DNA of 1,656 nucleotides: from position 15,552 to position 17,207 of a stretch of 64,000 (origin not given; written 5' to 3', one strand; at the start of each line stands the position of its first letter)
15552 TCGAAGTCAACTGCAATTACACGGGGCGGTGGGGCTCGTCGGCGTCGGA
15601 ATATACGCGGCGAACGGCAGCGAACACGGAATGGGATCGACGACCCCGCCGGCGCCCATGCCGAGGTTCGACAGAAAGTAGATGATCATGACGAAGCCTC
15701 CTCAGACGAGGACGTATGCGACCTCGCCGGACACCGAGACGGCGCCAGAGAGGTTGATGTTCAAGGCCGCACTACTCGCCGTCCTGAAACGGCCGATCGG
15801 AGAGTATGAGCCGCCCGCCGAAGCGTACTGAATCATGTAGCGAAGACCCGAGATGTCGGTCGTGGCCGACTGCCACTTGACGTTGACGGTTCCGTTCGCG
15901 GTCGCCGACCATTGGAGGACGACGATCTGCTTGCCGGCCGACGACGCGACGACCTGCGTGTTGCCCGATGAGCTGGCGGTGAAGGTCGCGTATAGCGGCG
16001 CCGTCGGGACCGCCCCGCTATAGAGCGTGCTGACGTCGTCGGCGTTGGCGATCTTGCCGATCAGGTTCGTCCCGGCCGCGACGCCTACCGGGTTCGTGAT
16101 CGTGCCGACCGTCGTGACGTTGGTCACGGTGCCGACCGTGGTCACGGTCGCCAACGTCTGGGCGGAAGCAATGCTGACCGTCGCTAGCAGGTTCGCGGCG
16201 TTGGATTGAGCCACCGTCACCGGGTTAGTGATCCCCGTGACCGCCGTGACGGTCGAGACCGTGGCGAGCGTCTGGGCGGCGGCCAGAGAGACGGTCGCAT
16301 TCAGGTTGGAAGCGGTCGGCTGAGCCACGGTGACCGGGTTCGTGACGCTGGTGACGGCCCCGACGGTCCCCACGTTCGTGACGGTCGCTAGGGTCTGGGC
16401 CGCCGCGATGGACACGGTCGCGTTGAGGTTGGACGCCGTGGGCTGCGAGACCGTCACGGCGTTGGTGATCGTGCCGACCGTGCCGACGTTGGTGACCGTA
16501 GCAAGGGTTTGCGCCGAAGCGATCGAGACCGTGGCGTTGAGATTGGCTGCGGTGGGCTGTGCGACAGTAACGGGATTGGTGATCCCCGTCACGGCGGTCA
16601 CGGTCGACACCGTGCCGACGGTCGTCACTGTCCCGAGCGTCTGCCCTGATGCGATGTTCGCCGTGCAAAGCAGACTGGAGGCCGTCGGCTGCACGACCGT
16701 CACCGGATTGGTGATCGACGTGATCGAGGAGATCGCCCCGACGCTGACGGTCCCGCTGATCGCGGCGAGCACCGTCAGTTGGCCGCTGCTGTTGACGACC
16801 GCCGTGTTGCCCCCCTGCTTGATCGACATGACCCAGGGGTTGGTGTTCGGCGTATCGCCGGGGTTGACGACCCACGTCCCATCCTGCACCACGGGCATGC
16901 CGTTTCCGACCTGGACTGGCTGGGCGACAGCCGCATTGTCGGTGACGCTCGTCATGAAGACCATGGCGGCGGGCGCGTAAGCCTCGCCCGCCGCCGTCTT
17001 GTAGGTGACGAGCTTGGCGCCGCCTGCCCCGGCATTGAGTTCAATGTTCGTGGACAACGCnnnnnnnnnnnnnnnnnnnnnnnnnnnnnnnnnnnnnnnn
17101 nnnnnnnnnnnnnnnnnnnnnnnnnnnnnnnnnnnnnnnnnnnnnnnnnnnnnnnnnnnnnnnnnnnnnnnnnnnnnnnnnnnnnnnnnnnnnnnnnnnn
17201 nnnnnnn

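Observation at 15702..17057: Fibre protein built from 7-8 near-identical 37-aa (111-bp) tandem repeats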

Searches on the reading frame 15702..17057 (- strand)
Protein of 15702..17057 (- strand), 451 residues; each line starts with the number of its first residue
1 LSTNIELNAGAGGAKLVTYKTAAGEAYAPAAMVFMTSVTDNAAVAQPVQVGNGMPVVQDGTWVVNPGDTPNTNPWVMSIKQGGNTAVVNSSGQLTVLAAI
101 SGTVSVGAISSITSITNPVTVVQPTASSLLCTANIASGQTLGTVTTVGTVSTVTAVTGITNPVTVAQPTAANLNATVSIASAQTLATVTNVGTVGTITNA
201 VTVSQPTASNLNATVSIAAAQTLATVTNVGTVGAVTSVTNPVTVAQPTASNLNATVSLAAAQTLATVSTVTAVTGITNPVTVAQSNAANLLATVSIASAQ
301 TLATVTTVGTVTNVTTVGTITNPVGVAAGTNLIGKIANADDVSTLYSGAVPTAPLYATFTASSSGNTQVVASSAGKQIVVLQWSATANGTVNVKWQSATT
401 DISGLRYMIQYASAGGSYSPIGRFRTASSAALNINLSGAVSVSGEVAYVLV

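Call 6: search_protein_families(library=pfam, proteins=[window:15702-17057:-], max_evalue=0.1)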
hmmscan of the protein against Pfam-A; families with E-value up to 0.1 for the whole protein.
window:15702-17057:- (451 aa): 0 families

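Call 7: search_protein_families(library=phrogs, proteins=[window:15702-17057:-], max_evalue=0.01)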
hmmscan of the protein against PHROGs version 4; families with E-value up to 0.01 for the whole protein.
window:15702-17057:- (451 aa): 1 family
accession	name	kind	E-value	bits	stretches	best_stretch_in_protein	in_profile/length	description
phrog_21945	-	unknown function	0.0028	18.7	0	284-312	39-67/72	-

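Call 8: search_dna_similar(query=window:15702-17057:-, collection=phages, mode=protein, max_evalue=0.001)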
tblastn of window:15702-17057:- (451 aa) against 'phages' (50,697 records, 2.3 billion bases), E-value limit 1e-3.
No match.

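Call 9: find_homologous_proteins(query=window:15702-17057:-)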
Query window:15702-17057:- (451 aa): 95 proteins with E <= 0.001 among 8000 candidates.
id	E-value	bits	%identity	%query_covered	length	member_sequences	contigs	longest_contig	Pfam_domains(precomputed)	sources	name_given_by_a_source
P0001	2.8e-252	855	100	100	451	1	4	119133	-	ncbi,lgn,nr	ncbi:MAG: hypothetical protein P4L67_04870 [Candidatus Pacebacteria bacterium]|nr:hypothetical prote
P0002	3.2e-135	470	63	100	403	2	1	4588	-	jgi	jgi:hypothetical protein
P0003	1.9e-119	418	63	54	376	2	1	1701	-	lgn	-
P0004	1.1e-116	409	52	100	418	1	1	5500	-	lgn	-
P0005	2.2e-97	345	46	100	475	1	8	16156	-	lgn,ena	-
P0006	8.9e-90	320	48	100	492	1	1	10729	-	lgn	-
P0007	6.7e-89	317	48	100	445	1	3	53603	-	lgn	-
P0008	2.5e-87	312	42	100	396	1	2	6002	-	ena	-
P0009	5.2e-87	311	48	100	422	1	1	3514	-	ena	-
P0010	2.0e-86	309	47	100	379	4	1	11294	-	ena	-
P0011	3.0e-86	308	47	100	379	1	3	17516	-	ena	-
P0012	7.5e-86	307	47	100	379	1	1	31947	-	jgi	-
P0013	2.0e-82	296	46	100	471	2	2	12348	-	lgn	-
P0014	4.5e-77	278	46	100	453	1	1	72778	-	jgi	-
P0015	6.0e-74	268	53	62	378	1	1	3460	-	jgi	jgi:hypothetical protein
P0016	1.9e-70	256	45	99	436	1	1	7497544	-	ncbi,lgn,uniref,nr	ncbi:hypothetical protein [Paludisphaera borealis]|uniref:Uncharacterized protein n=1 Tax=Paludispha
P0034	1.4e-36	145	57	26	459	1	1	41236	-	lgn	-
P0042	6.1e-35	140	33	100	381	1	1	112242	-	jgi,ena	jgi:hypothetical protein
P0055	1.6e-28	118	52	27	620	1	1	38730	-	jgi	jgi:hypothetical protein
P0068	5.2e-18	84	46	30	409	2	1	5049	PF21934.2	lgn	-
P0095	4.4e-4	38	-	-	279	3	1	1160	PF19912.5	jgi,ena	-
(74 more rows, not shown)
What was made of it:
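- There are 95 homologues with conserved ends (call 9).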

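Call 12: search_protein_families(library=pfam, proteins=[P0068, P0095, P0055, P0034], max_evalue=0.01)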
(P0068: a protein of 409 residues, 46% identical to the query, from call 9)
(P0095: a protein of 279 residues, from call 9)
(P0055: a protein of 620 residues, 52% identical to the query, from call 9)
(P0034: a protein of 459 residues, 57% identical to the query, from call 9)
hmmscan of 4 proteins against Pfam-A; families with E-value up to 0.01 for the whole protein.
P0068 (409 aa): 2 families
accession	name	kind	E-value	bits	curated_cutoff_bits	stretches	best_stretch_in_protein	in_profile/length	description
PF21934.1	Yop-YscD_ppl_3rd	-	1.4e-06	28.4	24.3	0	137-161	19-43/64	YscD/CdsD-like Bon-like domain 3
PF16369.11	GH43_C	-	0.0024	18.8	23.4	0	192-220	36-64/100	C-terminal lipocalin-like domain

P0095 (279 aa): 1 family
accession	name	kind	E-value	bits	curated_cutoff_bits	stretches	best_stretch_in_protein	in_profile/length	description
PF19912.4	DUF6385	-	2.5e-11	43.9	26.8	1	196-278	1-81/82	Domain of unknown function (DUF6385)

P0055 (620 aa): 0 families

P0034 (459 aa): 0 families

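Call 15: find_encoding_contigs(protein=P0016, flank=10000, max_places=2)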
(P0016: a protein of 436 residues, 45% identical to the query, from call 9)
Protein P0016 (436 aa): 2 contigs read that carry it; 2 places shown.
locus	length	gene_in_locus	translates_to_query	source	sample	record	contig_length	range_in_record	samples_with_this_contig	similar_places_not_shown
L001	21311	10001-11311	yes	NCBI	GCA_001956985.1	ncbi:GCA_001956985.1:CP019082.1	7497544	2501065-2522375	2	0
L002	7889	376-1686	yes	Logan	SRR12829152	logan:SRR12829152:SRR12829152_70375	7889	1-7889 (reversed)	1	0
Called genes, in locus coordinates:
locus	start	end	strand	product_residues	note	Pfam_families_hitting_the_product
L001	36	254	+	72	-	-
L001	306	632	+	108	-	-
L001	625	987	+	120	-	PF01844:HNH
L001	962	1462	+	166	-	PF05119:Terminase_4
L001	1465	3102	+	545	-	PF03354:TerL_ATPase, PF20441:TerL_nuclease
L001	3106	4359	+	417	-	PF04860:Phage_portal, PF05136:Phage_portal_2 (weak)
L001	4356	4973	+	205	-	PF04586:Peptidase_S78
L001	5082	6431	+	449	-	PF05065:Phage_capsid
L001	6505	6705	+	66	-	-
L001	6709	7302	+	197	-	PF05135:Phage_connect_1 (weak)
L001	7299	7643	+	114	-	PF05521:Phage_HCP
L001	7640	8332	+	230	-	-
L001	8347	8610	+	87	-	-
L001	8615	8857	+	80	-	-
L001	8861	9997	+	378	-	PF22842:Pel9A-like_beta_helix (faint)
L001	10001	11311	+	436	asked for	-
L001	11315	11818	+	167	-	PF11367:Tail_completion_gp17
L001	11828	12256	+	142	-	PF16460:Phage_TTP_11, PF16461:Phage_TTP_12 (weak)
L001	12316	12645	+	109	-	-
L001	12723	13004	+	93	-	PF06223:Phage_tail_T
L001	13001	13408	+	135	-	PF04883:HK97-gp10_like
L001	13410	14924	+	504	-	-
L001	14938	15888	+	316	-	-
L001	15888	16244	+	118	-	-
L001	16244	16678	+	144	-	-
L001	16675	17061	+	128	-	-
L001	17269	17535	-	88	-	-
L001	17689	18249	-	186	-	PF13358:DDE_3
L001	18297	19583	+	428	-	-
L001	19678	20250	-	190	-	PF13384:HTH_23, PF13518:HTH_28, PF13551:HTH_29, PF13565:HTH_32, PF13592:HTH_33 (weak)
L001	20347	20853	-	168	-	PF07592:DDE_Tnp_ISAZ013, PF13358:DDE_3 (weak)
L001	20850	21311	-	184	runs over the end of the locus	PF07592:DDE_Tnp_ISAZ013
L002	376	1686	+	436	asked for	-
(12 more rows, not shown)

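Call 17: find_encoding_contigs(protein=P0014, flank=10000, max_places=1)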
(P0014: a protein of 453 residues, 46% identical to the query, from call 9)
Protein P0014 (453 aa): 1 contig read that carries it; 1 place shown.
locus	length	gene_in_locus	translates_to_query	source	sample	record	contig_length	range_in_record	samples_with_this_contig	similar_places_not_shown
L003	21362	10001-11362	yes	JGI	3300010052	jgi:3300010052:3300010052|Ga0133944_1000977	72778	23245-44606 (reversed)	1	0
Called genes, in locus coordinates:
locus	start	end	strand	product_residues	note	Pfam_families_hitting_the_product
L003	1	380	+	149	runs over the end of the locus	-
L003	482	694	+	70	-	-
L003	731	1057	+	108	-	-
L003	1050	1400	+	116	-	PF01844:HNH (weak)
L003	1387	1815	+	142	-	PF05119:Terminase_4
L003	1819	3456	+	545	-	PF03354:TerL_ATPase, PF20441:TerL_nuclease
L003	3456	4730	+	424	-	PF04860:Phage_portal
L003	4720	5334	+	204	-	PF04586:Peptidase_S78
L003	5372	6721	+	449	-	PF05065:Phage_capsid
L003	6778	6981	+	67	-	-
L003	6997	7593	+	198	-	-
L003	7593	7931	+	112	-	PF05521:Phage_HCP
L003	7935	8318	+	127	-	-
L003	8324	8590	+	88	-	-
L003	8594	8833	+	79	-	-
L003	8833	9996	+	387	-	-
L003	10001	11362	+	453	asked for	-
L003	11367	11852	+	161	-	PF11367:Tail_completion_gp17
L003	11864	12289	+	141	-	PF16460:Phage_TTP_11, PF16461:Phage_TTP_12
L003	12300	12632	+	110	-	-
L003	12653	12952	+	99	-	PF06223:Phage_tail_T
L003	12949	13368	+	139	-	PF04883:HK97-gp10_like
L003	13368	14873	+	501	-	-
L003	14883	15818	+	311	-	-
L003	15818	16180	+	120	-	-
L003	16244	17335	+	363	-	PF13620:CarboxypepD_reg (faint)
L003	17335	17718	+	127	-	PF19668:DUF6171 (weak)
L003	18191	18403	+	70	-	-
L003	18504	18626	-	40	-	-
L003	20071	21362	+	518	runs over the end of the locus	PF05982:Sbt_1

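Call 18: find_encoding_contigs(protein=P0042, flank=10000, max_places=1)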
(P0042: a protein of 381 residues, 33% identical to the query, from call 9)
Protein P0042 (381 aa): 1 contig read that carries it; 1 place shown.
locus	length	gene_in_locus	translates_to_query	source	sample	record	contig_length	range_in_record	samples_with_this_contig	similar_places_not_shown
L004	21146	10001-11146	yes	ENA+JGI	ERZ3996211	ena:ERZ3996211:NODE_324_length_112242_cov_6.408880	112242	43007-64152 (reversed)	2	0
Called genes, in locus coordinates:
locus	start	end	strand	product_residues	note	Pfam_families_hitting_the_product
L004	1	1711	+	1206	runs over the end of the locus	-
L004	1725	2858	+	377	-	-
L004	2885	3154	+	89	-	-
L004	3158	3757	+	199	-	-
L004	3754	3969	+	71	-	-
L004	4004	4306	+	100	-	-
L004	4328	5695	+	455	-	PF13229:Beta_helix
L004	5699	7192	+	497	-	-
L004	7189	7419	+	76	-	-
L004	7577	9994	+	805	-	-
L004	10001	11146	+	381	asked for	-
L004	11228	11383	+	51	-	-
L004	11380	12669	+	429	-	-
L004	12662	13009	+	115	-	-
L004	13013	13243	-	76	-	-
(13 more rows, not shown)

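Call 19: predict_structure(alignment_id=A1)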
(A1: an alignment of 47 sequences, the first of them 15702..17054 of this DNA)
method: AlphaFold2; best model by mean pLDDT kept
length: 450 residues; sequences in the alignment: 47
mean_pLDDT: 64.9   pTM: 0.33
mean pLDDT of the five models: 64.9, 61.6, 61.2, 58.7, 57.7
residues with pLDDT >= 90: 94; 70-90: 35; 50-70: 192; < 50: 129
segments of 3 or more residues with pLDDT < 50: 69-71, 73-75, 154-157, 174-178, 180-193, 230-251, 253-266, 298-313, 315-342
pLDDT, mean of each block of 10 residues (from residue 1): 62 69 70 70 68 64 54 49 60 60 57 70 70 69 56 48 51 49 46 54 59 60 52 47 43 44 49 61 64 56 48 46 44 43 52 92 97 94 97 97 96 91 96 97 96
secondary structure, 60 per line:
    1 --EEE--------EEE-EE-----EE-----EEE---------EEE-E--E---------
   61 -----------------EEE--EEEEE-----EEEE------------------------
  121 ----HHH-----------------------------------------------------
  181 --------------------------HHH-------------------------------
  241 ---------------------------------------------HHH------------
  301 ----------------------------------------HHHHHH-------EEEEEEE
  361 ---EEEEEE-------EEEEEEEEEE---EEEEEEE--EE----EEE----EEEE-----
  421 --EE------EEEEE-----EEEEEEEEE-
elements in order: E3-5 E14-16 E32-34 E44-46 E78-80 E83-87 E93-96 H341-346 E354-360 E364-369 E377-386 E390-396 E405-407 E412-415 E431-435 E441-449
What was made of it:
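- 15708..16025 (-): C-terminal jelly-roll domain (aa 345-450). AF2 pLDDT 91-97 (call 19).
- On Trimeric phage fibre (generic architecture): The AF2 monomer model gives pLDDT 43-70 and no DSSP strands for aa 100-340 (call 19).
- AF2 as a monomer gives no confident fold for the shaft (pLDDT 43-70) or the N-terminal region (60-70) (call 19). AF2 gives no secondary structure there (call 19).
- Tried and rejected: The AF2 monomer model did not resolve the shaft fold (call 19).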

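Call 22: fold_search(model_id=the predicted structure, library=pdb)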
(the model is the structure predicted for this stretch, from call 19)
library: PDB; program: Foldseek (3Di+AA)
matches with E <= 10: 1452; with E <= 0.001: 7
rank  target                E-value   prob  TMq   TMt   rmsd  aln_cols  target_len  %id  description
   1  7dou_4                3.1e-04  1.00  0.17  0.51   4.0       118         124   13  Trimeric cement protein structure of Helicobacter pylori bacteriophage KHP40 (released 2021-10-27)
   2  7m54_I                6.4e-04  1.00  0.15  0.34   6.4       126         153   13  Crystallographic structure of a cubic crystal form of STMV grown from bromide (released 2021-12-15)
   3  4nia_A                8.1e-04  1.00  0.16  0.36   6.5       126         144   16  Satellite Tobacco Mosaic Virus Refined at room temperature to 1.8 A Resolution using NCS Restraints (released 2014-09-10)
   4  1a34_A                8.5e-04  1.00  0.16  0.35   6.5       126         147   16  SATELLITE TOBACCO MOSAIC VIRUS/RNA COMPLEX (released 1998-04-29)
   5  7m3r_L                8.5e-04  1.00  0.16  0.33   6.5       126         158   16  Crystallographic Structure of the Rhombohedral Crystal Form of STMV Grown from Bromide (released 2021-12-15)
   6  3x0t_A                8.5e-04  1.00  0.14  0.41   6.9       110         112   12  Crystal structure of PirA (released 2015-08-26)
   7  7m3t_G                9.6e-04  1.00  0.16  0.36   6.4       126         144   13  Crystallographic structure of a cubic crystal of STMV (80.7 degree rotation about 111) grown from chloride (released 2021-12-15)
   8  7m54_E                1.1e-03  1.00  0.15  0.34   6.4       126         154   13  Crystallographic structure of a cubic crystal form of STMV grown from bromide (released 2021-12-15)
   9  5bkn_O                1.1e-03  1.00  0.15  0.34   6.6       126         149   17  Crystallographic structure of a cubic crystal form of STMV (84.5 degree rotation) grown from chloride (released 2021-12-15)
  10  5bkl_A                1.1e-03  1.00  0.15  0.33   6.9       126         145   13  Crystallographic structure of the cubic crystal form of STMV (77.9 degree rotation) grown from NaCl (released 2021-12-15)
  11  3afg_A                1.3e-03  1.00  0.15  0.13   5.2       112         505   13  Crystal structure of ProN-Tk-SP from Thermococcus kodakaraensis (released 2010-08-04)
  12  5bkl_L                1.3e-03  0.99  0.15  0.31   6.8       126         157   14  Crystallographic structure of the cubic crystal form of STMV (77.9 degree rotation) grown from NaCl (released 2021-12-15)
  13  5bkn_L                1.4e-03  1.00  0.15  0.33   6.6       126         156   13  Crystallographic structure of a cubic crystal form of STMV (84.5 degree rotation) grown from chloride (released 2021-12-15)
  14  3afg_B                1.4e-03  1.00  0.14  0.13   5.1       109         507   14  Crystal structure of ProN-Tk-SP from Thermococcus kodakaraensis (released 2010-08-04)
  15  5bkq_B                1.4e-03  1.00  0.15  0.32   6.9       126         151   17  Crystallographic structure of a cubic form of STMV grown from nitrate (released 2021-12-15)
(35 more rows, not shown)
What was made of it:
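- Closest known: Phage fibres and needles with C-terminal jelly-roll knobs. Same: Sf6 knob and OX40L appear among the fold hits (call 22).
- Closest known: Trimeric cement protein of Helicobacter phage KHP40. Same: It is the best solved-structure match of the C-terminal domain (E 3.1e-4, target TM 0.51, 118 columns; call 22).
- The best PDB fold match of the knob is a capsid cement protein, though weakly (TM 0.51, 13% identity; call 22). The best PDB fold hit is the trimeric cement protein of phage KHP40; the HFTV1 turret and a viral protrusion domain also score (call 22).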

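Call 23: search_solved_structures(query=A1, max_evalue=1)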
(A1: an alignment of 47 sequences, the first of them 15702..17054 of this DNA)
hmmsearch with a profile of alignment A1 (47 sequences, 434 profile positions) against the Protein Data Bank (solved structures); distinct sequences matched with E-value up to 1: 0.

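Call 26: search_protein_families(library=phrogs, alignment_id=A1, max_evalue=0.01)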
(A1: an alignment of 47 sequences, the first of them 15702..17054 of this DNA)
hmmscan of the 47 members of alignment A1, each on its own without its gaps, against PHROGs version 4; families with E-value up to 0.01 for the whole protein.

A. member 1, window:15702-17054:- (450 aa): 1 family
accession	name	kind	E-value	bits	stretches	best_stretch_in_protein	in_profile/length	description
phrog_21945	-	unknown function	0.0028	18.8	0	283-311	39-67/72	-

B. families by the number of members that match (of 47 scanned): 10 families
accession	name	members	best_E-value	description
phrog_21945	-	8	5.6e-09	-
phrog_7527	-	4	0.00031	-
phrog_5070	-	3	7.3e-07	-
phrog_9224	-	3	3.8e-06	-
phrog_7964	-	3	0.00026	-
phrog_5037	-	1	0.00023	-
phrog_11004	-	1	0.0015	-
phrog_6326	-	1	0.002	-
phrog_14105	-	1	0.0049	-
phrog_24968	-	1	0.0052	-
